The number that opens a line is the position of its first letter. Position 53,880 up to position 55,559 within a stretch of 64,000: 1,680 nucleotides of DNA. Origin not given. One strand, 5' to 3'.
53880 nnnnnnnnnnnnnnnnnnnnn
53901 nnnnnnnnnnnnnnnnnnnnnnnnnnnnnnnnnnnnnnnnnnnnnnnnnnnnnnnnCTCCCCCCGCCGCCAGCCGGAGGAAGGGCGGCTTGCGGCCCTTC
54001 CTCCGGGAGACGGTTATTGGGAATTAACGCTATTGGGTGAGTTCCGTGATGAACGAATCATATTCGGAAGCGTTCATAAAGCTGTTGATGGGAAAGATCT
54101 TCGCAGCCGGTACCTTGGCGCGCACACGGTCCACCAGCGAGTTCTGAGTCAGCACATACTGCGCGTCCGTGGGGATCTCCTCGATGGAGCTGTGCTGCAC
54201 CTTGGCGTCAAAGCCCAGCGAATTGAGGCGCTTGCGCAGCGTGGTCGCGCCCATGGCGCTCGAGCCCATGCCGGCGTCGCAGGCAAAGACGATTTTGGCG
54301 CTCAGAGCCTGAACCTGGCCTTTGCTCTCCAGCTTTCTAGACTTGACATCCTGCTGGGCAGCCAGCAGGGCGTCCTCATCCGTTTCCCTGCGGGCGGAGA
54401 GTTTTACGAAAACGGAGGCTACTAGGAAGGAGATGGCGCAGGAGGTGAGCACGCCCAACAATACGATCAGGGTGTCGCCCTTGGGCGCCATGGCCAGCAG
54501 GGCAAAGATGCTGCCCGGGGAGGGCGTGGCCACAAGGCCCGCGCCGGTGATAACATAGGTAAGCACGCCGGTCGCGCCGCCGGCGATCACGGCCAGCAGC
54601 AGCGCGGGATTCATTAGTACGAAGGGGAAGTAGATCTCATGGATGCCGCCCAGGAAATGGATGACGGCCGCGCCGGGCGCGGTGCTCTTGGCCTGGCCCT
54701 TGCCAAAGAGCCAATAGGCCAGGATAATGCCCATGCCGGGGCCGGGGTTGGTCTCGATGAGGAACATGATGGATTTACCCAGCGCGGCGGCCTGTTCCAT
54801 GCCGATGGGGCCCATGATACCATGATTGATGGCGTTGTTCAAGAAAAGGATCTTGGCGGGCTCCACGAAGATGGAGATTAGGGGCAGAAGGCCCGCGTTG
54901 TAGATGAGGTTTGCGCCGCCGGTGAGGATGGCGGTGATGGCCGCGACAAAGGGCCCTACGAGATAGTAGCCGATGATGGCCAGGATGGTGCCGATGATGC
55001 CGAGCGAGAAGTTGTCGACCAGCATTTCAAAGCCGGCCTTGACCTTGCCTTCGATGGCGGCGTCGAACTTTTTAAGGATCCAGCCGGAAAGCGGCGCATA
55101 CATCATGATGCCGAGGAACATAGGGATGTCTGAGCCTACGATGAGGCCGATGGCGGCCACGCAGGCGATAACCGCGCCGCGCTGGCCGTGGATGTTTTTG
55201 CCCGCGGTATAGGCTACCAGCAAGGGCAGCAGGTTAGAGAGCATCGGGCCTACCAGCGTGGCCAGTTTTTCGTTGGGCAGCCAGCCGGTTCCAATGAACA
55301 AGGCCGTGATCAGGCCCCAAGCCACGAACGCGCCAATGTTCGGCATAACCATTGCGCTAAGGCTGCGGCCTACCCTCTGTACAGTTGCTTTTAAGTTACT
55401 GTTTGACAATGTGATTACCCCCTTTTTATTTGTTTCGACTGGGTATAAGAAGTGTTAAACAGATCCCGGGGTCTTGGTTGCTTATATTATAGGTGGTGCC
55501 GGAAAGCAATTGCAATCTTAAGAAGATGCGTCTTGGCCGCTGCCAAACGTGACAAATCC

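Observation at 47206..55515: Mannitol-class PTS operon without MtlD: PfkB kinase plus SorE-like long Zn-dehydrogenase plus embedded ptsH-ptsI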

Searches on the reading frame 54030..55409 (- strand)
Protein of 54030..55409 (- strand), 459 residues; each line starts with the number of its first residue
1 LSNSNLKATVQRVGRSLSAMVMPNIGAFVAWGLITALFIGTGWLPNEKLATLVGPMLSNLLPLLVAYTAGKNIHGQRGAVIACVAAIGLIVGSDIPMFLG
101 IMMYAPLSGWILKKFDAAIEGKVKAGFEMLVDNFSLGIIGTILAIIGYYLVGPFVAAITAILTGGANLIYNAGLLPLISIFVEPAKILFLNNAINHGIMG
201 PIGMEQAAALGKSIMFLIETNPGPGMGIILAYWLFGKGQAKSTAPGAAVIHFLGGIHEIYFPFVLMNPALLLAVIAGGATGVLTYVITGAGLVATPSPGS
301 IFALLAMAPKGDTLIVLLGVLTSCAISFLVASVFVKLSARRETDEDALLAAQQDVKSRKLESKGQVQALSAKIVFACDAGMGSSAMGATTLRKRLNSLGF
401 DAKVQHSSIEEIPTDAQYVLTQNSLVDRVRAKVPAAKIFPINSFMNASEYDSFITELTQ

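Call 4: search_protein_families(library=pfam, proteins=[window:54030-55409:-])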
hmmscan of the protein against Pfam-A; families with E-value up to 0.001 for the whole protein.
window:54030-55409:- (459 aa): 2 families
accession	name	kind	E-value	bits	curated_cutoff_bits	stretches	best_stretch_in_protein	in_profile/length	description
PF02378.23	PTS_EIIC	-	3.5e-19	69.5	30.7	1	19-277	2-318/319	Phosphotransferase system, EIIC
PF02302.22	PTS_IIB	-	1.8e-12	48.2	23.6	1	372-454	1-88/90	PTS system, Lactose/Cellobiose specific IIB subunit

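Call 5: search_protein_families(library=ncbifam, proteins=[window:54030-55409:-])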
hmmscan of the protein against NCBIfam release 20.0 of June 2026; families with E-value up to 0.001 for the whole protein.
window:54030-55409:- (459 aa): 3 families
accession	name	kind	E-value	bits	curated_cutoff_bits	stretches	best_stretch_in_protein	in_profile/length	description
NF011663.0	PRK15083.1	subfamily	1.2e-185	618.2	589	1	2-458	2-467/639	PTS mannitol transporter subunit IICBA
TIGR00851.1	mtlA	subfamily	6.1e-150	498.9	468.4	1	10-344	2-336/340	mannitol-specific PTS transporter subunit IIC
TIGR01995.1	PTS-II-ABC-beta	subfamily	9.7e-05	21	614.7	0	16-361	104-468/618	beta-glucoside-specific PTS transporter subunit IIABC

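Call 69: find_homologous_proteins(query=window:54030-55409:-)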
Query window:54030-55409:- (459 aa): 8000 proteins with E <= 0.001 among 8000 candidates; the best 120 are listed.
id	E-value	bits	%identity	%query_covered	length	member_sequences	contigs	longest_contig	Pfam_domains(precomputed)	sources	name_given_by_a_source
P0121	9.0e-279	943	95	100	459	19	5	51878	PF02378.24,PF02302.23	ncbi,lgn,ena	-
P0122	6.2e-236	801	80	100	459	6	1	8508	PF02378.24,PF02302.23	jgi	-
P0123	4.2e-235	799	79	100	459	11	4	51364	PF02378.24,PF02302.23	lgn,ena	-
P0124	2.9e-234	796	83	96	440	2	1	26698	PF02378.24,PF02302.23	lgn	-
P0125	6.7e-234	795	79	100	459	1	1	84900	PF02378.24,PF02302.23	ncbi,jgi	-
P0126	3.7e-233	792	79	100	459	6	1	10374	PF02378.24,PF02302.23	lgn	-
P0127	6.0e-233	792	78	100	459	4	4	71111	PF02378.24,PF02302.23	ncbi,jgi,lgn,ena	jgi:PTS system mannitol-specific IIC component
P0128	9.4e-233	791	80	100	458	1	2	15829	PF02378.24,PF02302.23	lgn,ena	-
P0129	1.1e-232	791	79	100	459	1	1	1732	PF02378.24,PF02302.23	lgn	-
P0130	3.1e-232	789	80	100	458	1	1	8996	PF02378.24,PF02302.23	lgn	-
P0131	1.0e-231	787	78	100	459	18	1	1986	PF02378.24,PF02302.23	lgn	-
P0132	8.5e-231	784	78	100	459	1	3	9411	PF02378.24,PF02302.23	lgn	-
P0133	5.3e-230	782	78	100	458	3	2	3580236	PF02378.24,PF02302.23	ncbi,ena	-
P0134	6.2e-230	782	79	100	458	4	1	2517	PF02378.24,PF02302.23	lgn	-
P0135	4.0e-222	756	76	100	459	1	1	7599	PF02378.24,PF02302.23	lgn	-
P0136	1.3e-220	751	79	96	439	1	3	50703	PF02378.24,PF02302.23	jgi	jgi:PTS system mannitol-specific IIC component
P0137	1.9e-219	747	78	95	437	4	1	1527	PF02378.24,PF02302.23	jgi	jgi:PTS system mannitol-specific IIC component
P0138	8.5e-219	745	75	100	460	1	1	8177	PF02378.24,PF02302.23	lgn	-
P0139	1.0e-218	745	75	99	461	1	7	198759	PF02378.24,PF02302.23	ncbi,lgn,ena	-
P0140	1.2e-218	744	75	100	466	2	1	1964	PF02378.24,PF02302.23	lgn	-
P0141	2.1e-218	744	73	99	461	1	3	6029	PF02378.24,PF02302.23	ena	-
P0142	3.1e-218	743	74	100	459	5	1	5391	PF02378.24,PF02302.23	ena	-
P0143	1.7e-217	741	75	100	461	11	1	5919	PF02378.24,PF02302.23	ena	-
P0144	1.8e-217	741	75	100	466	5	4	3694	PF02378.24,PF02302.23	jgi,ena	-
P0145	2.2e-217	740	73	99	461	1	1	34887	PF02378.24,PF02302.23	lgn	-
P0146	2.9e-217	740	73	100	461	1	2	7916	PF02378.24,PF02302.23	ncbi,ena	-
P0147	3.3e-213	726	73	100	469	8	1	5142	PF02378.24,PF02302.23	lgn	-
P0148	1.0e-211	722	73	100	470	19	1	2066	PF02378.24,PF02302.23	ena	-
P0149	2.2e-200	684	68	100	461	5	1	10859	PF02378.24,PF02302.23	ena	-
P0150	1.5e-199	681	69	99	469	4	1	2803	PF02378.24,PF02302.23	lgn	-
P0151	7.1e-198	676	68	100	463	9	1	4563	PF02378.24,PF02302.23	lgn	-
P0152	2.4e-196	671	69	100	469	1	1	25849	PF02378.24,PF02302.23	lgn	-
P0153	3.3e-194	664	68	99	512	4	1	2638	PF02378.24,PF02302.23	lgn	-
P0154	3.7e-194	664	65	100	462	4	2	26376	PF02378.24,PF02302.23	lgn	-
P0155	8.0e-194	663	68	100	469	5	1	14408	PF02378.24,PF02302.23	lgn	-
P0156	1.7e-191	655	66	98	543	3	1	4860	PF02378.24,PF02302.23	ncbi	-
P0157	6.8e-186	636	-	-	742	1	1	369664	PF02378.24,PF02302.23,PF00359.28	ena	-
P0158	4.1e-184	631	62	100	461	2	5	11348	PF02378.24,PF02302.23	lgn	-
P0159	1.3e-182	626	63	99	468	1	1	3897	PF02378.24,PF02302.23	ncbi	-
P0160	8.7e-182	623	63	99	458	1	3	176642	PF02378.24,PF02302.23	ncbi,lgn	ncbi:MAG: PTS mannitol transporter subunit IICB [Bacillota bacterium]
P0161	3.3e-181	621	54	100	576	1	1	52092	PF02378.24,PF02302.23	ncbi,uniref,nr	ncbi:PTS mannitol-specific transporter subunit IIBC [Metabacillus arenae]|uniref:PTS system mannitol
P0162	6.4e-181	620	63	99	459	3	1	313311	PF02378.24,PF02302.23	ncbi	ncbi:MAG: PTS mannitol transporter subunit IICB [Bacillota bacterium]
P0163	2.2e-180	618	63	99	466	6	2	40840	PF02378.24,PF02302.23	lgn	-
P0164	4.2e-180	617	63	98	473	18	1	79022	PF02378.24,PF02302.23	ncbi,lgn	-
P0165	2.4e-179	615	63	100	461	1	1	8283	PF02378.24,PF02302.23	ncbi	-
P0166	6.1e-179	614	63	99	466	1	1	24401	PF02378.24,PF02302.23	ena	-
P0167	8.3e-179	613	55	100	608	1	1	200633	PF02378.24,PF02302.23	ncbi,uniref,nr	ncbi:PTS mannitol transporter subunit IICBA [Bacillus aerolatus]|uniref:PTS system mannitol-specific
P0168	1.6e-178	612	63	99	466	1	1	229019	PF02378.24,PF02302.23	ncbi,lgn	-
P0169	2.0e-178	612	54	100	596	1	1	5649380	PF02378.24,PF02302.23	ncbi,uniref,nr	ncbi:PTS mannitol-specific transporter subunit IIBC [Priestia abyssalis]|uniref:PTS mannitol-specifi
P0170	2.7e-178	611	54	100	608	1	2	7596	PF02378.24,PF02302.23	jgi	jgi:mannitol PTS system EIICBA or EIICB component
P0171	7.4e-178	610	56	98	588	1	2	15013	PF02378.24,PF01451.28,PF02302.23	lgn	-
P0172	7.7e-178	610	56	99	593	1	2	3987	PF02378.24,PF01451.28,PF02302.23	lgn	-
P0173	1.9e-177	609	54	100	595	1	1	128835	PF02378.24,PF02302.23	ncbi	-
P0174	2.6e-177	608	53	100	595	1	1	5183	PF02378.24,PF02302.23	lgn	-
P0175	2.9e-177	608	54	100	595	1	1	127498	PF02378.24,PF02302.23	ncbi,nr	ncbi:PTS system mannitol-specific IIC component [Bacillus fengqiuensis]|nr:PTS system mannitol-speci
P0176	5.6e-177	607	54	100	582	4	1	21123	PF02378.24,PF02302.23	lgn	-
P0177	8.6e-177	606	61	98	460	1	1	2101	PF02378.24,PF02302.23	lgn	-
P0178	1.7e-176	606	62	99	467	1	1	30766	PF02378.24,PF02302.23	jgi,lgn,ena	-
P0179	3.3e-176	605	53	100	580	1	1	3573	PF02378.24,PF02302.23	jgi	jgi:PTS system mannitol-specific IIC component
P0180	3.4e-176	605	58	98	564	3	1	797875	PF02378.24,PF02302.23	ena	-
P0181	4.6e-176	604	56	99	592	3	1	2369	PF02378.24,PF01451.28,PF02302.23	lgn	-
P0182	7.1e-176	603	54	100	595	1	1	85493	PF02378.24,PF02302.23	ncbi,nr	ncbi:MAG TPA: PTS mannitol-specific transporter subunit IIBC [Bacillus sp. (in: firmicutes)]|nr:PTS 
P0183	3.8e-175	601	53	100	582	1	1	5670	PF02378.24,PF02302.23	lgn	-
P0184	6.3e-175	600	55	99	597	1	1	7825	PF02378.24,PF02302.23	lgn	-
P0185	8.3e-175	600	61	98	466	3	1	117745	PF02378.24,PF02302.23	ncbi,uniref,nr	ncbi:PTS mannitol transporter subunit IICB [Clostridium prolinivorans]|uniref:PTS mannitol transport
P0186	1.7e-174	599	55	99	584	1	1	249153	PF02378.24,PF02302.23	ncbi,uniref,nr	ncbi:PTS mannitol-specific transporter subunit IIBC [Bacillus taeanensis]|uniref:PTS system mannitol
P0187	3.7e-174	598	60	100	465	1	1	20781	PF02378.24,PF02302.23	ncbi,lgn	-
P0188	4.6e-174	598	62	99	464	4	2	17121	PF02378.24,PF02302.23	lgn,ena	-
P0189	7.3e-174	597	60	99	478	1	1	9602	PF02378.24,PF02302.23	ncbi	-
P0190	1.1e-173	596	53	100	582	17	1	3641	PF02378.24,PF02302.23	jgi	jgi:PTS system mannitol-specific IIC component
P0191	1.3e-173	596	53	100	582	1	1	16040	PF02378.24,PF02302.23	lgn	-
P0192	3.1e-173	595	60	100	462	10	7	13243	PF02378.24,PF02302.23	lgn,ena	-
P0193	3.5e-173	595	51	100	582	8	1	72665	PF02378.24,PF02302.23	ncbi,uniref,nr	ncbi:PTS mannitol-specific transporter subunit IIBC [Metabacillus idriensis]|uniref:PTS mannitol-spe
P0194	5.8e-173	594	60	100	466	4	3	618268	PF02378.24,PF02302.23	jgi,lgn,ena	-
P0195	7.0e-173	594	60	99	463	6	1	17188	PF02378.24,PF02302.23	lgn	-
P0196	7.1e-173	594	55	99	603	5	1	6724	PF02378.24,PF02302.23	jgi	jgi:PTS system mannitol-specific IIC component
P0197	7.7e-173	593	61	98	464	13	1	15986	PF02378.24,PF02302.23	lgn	-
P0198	8.2e-173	593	53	100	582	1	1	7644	PF02378.24,PF02302.23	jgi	jgi:PTS system mannitol-specific IIC component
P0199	1.0e-172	593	60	100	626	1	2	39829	PF02378.24,PF02302.23,PF00359.28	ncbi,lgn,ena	-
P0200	1.8e-172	592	59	100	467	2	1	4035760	PF02378.24,PF02302.23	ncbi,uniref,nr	ncbi:PTS mannitol transporter subunit IICB [Halocella sp. SP3-1]|uniref:PTS mannitol transporter sub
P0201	2.0e-172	592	60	98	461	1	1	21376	PF02378.24,PF02302.23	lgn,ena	-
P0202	2.5e-172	592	60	99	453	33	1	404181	PF02378.24,PF02302.23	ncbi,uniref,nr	ncbi:PTS mannitol transporter subunit IICBA [Clostridium sp. YIM B02506]|uniref:PTS mannitol transpo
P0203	2.9e-172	592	61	98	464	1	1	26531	PF02378.24,PF02302.23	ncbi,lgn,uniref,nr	ncbi:PTS mannitol transporter subunit IICB [Clostridium caldaquaticum]|uniref:PTS mannitol transport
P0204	3.6e-172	591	59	99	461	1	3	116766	PF02378.24,PF02302.23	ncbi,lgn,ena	-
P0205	4.3e-172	591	61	98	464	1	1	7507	PF02378.24,PF02302.23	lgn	-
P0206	4.9e-172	591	53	100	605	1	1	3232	PF02378.24,PF02302.23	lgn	-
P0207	6.2e-172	591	56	99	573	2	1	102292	PF02378.24,PF02302.23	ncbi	ncbi:MAG: PTS mannitol-specific transporter subunit IIBC [Peptostreptococcaceae bacterium]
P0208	7.2e-172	590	58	99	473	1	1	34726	PF02378.24,PF02302.23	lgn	-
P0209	8.2e-172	590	61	100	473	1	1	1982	PF02378.24,PF02302.23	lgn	-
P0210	1.4e-171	589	58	99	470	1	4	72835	PF02378.24,PF02302.23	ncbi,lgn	-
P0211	1.5e-171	589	59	99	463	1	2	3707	PF02378.24,PF02302.23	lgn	-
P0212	1.5e-171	589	53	100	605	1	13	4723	PF02378.24,PF02302.23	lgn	-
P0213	2.6e-171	588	59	100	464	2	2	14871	PF02378.24,PF02302.23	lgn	-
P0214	3.1e-171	588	60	100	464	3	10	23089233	PF02378.24,PF02302.23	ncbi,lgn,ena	-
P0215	3.1e-171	588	54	99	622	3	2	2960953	PF02378.24,PF02302.23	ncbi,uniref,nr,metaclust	ncbi:mtlA: PTS system, mannitol-specific IIC component [Rubrobacter radiotolerans]|uniref:PTS system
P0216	4.7e-171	588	60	100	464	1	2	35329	PF02378.24,PF02302.23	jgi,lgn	jgi:PTS system mannitol-specific IIC component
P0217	5.8e-171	587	60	100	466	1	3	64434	PF02378.24,PF02302.23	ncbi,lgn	-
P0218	7.9e-171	587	60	100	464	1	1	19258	PF02378.24,PF02302.23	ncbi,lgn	-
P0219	1.2e-170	586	59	100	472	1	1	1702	PF02378.24,PF02302.23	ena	-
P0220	1.3e-170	586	58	99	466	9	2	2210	PF02378.24,PF02302.23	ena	-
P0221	1.3e-170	586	60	98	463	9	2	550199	PF02378.24,PF02302.23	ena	-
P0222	1.7e-170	586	60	99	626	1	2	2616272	PF02378.24,PF02302.23,PF00359.28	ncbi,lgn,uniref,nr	ncbi:PTS mannitol transporter subunit IICBA [Clostridium sp. Cult1]|uniref:PTS mannitol transporter 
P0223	1.9e-170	586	56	100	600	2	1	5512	PF02378.24,PF02302.23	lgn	-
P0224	2.1e-170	585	60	100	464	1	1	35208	PF02378.24,PF02302.23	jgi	jgi:PTS system mannitol-specific IIC component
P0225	2.1e-170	585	60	99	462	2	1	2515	PF02378.24,PF02302.23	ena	-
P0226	2.4e-170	585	54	99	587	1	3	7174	PF02378.24,PF02302.23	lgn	-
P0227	2.5e-170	585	60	100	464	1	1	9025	PF02378.24,PF02302.23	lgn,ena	-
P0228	2.5e-170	585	58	100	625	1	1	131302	PF02378.24,PF02302.23,PF00359.28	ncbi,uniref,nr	ncbi:PTS mannitol transporter subunit IICBA [Thermohalobacter berrensis]|uniref:Mannitol-specific ph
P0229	3.2e-170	585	53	98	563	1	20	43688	PF02378.24,PF02302.23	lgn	-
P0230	3.3e-170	585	59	99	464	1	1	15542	PF02378.24,PF02302.23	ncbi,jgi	ncbi:MAG: PTS mannitol transporter subunit IICB [Acetivibrionales bacterium]|jgi:PTS system mannitol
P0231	3.3e-170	585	53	100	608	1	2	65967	PF02378.24,PF02302.23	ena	-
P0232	3.6e-170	585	59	98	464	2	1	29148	PF02378.24,PF02302.23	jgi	jgi:PTS system mannitol-specific IIC component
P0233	3.7e-170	585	55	99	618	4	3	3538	PF02378.24,PF02302.23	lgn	-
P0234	4.3e-170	584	60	99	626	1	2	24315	PF02378.24,PF02302.23,PF00359.28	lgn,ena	-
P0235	4.3e-170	584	60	99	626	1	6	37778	PF02378.24,PF02302.23,PF00359.28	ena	-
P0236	4.7e-170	584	60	99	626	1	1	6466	PF02378.24,PF02302.23,PF00359.28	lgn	-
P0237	4.9e-170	584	60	98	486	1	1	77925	PF02378.24,PF02302.23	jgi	jgi:PTS system mannitol-specific IIC component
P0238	9.0e-170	583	58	100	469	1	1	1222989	PF02378.24,PF02302.23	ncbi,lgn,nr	ncbi:MAG: PTS mannitol transporter subunit IICBA [Brevibacillus sp.]|nr:PTS mannitol transporter sub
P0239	1.0e-169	583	59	100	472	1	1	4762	PF02378.24,PF02302.23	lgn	-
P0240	1.2e-169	583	61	100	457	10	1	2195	PF02378.24,PF02302.23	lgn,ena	-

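Call 70: find_encoding_contigs(protein=P0139, flank=7000, max_places=1)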
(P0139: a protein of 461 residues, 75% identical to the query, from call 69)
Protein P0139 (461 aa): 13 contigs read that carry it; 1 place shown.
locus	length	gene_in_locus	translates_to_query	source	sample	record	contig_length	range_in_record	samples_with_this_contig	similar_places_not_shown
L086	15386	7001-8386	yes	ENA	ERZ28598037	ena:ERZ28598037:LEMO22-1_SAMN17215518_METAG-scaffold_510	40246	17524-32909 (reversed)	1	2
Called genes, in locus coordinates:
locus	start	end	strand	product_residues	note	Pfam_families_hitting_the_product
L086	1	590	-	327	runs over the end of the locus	PF00294:PfkB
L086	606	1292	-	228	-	PF07385:Lyx_isomer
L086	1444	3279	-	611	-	PF00532:Peripla_BP_1, PF06506:PrpR_N (faint), PF13377:Peripla_BP_3 (faint), PF13407:Peripla_BP_4, PF00532:Peripla_BP_1, PF13407:Peripla_BP_4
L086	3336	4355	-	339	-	PF02653:BPD_transp_2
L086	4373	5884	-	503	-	PF00005:ABC_tran, PF13304:AAA_21 (faint), PF00005:ABC_tran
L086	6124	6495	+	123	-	-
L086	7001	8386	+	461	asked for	PF02378:PTS_EIIC, PF02302:PTS_IIB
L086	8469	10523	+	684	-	PF08279:HTH_11, PF00874:PRD, PF00359:PTS_EIIA_2 (faint)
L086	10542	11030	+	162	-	PF00359:PTS_EIIA_2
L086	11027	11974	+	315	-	PF00294:PfkB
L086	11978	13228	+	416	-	PF08240:ADH_N, PF00107:ADH_zinc_N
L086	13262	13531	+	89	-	PF00381:PTS-HPr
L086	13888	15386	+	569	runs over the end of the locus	PF05524:PEP-utilisers_N, PF00391:PEP-utilizers, PF02896:PEP-utilizers_C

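Call 71: find_encoding_contigs(protein=P0152, flank=7000, max_places=1)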
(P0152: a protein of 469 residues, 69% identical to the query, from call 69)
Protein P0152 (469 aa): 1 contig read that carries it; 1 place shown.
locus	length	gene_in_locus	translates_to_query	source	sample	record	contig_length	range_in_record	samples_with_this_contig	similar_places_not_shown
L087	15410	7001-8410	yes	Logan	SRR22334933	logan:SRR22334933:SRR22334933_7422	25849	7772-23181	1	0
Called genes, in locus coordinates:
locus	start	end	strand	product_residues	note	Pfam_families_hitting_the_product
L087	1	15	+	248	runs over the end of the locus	PF00106:adh_short, PF08659:KR, PF13561:adh_short_C2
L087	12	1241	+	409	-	PF00109:ketoacyl-synt, PF02801:Ketoacyl-synt_C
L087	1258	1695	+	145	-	PF00364:Biotin_lipoyl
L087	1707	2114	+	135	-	PF22817:ApeP-like, PF22818:ApeI-like, PF07977:FabA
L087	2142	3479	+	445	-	PF00289:Biotin_carb_N, PF02222:ATP-grasp, PF02786:CPSase_L_D2, PF07478:Dala_Dala_lig_C, PF02785:Biotin_carb_C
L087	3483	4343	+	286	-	PF17848:Zn_ribbon_ACC (weak), PF01039:Carboxyl_trans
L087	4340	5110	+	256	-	PF03255:ACCA, PF01039:Carboxyl_trans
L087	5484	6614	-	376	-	PF14199:DUF4317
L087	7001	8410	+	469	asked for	PF02378:PTS_EIIC, PF02302:PTS_IIB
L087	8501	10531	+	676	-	PF05043:Mga (faint), PF08220:HTH_DeoR (faint), PF08279:HTH_11 (weak), PF00874:PRD, PF00359:PTS_EIIA_2 (weak)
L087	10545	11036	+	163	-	PF00359:PTS_EIIA_2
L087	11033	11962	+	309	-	PF00294:PfkB, PF08543:Phos_pyr_kin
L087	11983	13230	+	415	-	PF08240:ADH_N, PF00107:ADH_zinc_N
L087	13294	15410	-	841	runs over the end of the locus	PF00690:Cation_ATPase_N, PF00122:E1-E2_ATPase, PF00702:Hydrolase, PF13246:Cation_ATPase, PF00689:Cation_ATPase_C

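Call 72: find_encoding_contigs(protein=P0160, flank=7000, max_places=1)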
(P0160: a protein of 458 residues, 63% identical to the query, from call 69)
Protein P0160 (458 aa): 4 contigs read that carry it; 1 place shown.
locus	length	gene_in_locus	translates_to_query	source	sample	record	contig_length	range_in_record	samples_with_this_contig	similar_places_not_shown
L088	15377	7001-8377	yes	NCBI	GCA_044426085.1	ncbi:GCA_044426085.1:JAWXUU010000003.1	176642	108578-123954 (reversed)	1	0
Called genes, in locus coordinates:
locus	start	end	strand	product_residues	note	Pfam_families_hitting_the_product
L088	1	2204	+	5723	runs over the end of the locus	-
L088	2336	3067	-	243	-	PF00072:Response_reg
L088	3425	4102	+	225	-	PF04012:PspA_IM30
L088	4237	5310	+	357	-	-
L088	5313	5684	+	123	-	-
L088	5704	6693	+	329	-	PF13421:Band_7_1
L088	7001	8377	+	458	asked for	PF02378:PTS_EIIC, PF02302:PTS_IIB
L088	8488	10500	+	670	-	PF05043:Mga (faint), PF08279:HTH_11, PF08280:HTH_Mga (faint), PF00874:PRD, PF02302:PTS_IIB (faint), PF00359:PTS_EIIA_2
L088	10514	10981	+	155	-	PF00359:PTS_EIIA_2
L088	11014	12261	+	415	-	PF08240:ADH_N, PF00107:ADH_zinc_N (weak)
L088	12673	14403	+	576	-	PF00664:ABC_membrane, PF00005:ABC_tran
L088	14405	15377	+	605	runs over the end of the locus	PF00664:ABC_membrane, PF00005:ABC_tran, PF02463:SMC_N (weak)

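Call 73: find_encoding_contigs(protein=P0185, flank=7000, max_places=1)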
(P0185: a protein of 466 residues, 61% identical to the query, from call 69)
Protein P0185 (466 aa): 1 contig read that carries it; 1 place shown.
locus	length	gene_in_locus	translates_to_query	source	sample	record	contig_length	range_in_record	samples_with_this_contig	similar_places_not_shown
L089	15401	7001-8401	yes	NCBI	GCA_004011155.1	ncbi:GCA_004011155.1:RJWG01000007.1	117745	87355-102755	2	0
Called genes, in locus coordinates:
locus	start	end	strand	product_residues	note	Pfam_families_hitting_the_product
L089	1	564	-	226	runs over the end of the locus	PF00027:cNMP_binding, PF13545:HTH_Crp_2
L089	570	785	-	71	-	-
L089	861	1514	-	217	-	PF00702:Hydrolase, PF12710:HAD, PF13419:HAD_2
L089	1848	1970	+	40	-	-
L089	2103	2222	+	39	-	-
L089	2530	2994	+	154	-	-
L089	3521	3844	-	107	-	-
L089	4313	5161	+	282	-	PF00497:SBP_bac_3, PF10613:Lig_chan-Glu_bd (weak)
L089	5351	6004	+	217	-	PF00528:BPD_transp_1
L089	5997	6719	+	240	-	PF02463:SMC_N, PF09818:ABC_ATPase (faint), PF13175:AAA_15 (faint), PF00005:ABC_tran, PF13304:AAA_21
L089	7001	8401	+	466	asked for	PF02378:PTS_EIIC, PF02302:PTS_IIB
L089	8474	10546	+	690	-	PF08220:HTH_DeoR (faint), PF08279:HTH_11 (weak), PF05043:Mga (weak), PF00874:PRD, PF02302:PTS_IIB (faint), PF00359:PTS_EIIA_2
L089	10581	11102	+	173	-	PF00359:PTS_EIIA_2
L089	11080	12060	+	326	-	PF00294:PfkB, PF08543:Phos_pyr_kin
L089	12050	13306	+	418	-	PF08240:ADH_N, PF00107:ADH_zinc_N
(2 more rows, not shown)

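Call 74: find_encoding_contigs(protein=P0200, flank=6000, max_places=1)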
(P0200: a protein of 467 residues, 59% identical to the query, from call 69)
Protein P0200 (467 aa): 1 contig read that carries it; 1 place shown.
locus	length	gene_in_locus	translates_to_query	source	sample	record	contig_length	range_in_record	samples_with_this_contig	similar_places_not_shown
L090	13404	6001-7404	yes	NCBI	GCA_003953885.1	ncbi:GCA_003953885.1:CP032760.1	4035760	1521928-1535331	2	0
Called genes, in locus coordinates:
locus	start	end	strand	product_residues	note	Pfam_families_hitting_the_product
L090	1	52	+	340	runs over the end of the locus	PF00294:PfkB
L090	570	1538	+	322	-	PF13407:Peripla_BP_4, PF00532:Peripla_BP_1, PF13377:Peripla_BP_3 (faint)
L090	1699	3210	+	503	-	PF02463:SMC_N (faint), PF00005:ABC_tran, PF13304:AAA_21 (faint), PF00005:ABC_tran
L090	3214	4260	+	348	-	PF02653:BPD_transp_2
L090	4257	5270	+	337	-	PF02653:BPD_transp_2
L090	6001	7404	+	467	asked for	PF02378:PTS_EIIC, PF02302:PTS_IIB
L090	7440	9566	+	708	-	PF08220:HTH_DeoR (faint), PF08279:HTH_11 (weak), PF05043:Mga, PF00874:PRD, PF00359:PTS_EIIA_2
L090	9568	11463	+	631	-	PF02378:PTS_EIIC, PF02302:PTS_IIB, PF00359:PTS_EIIA_2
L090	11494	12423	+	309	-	PF00294:PfkB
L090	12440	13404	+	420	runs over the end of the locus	PF08240:ADH_N, PF00107:ADH_zinc_N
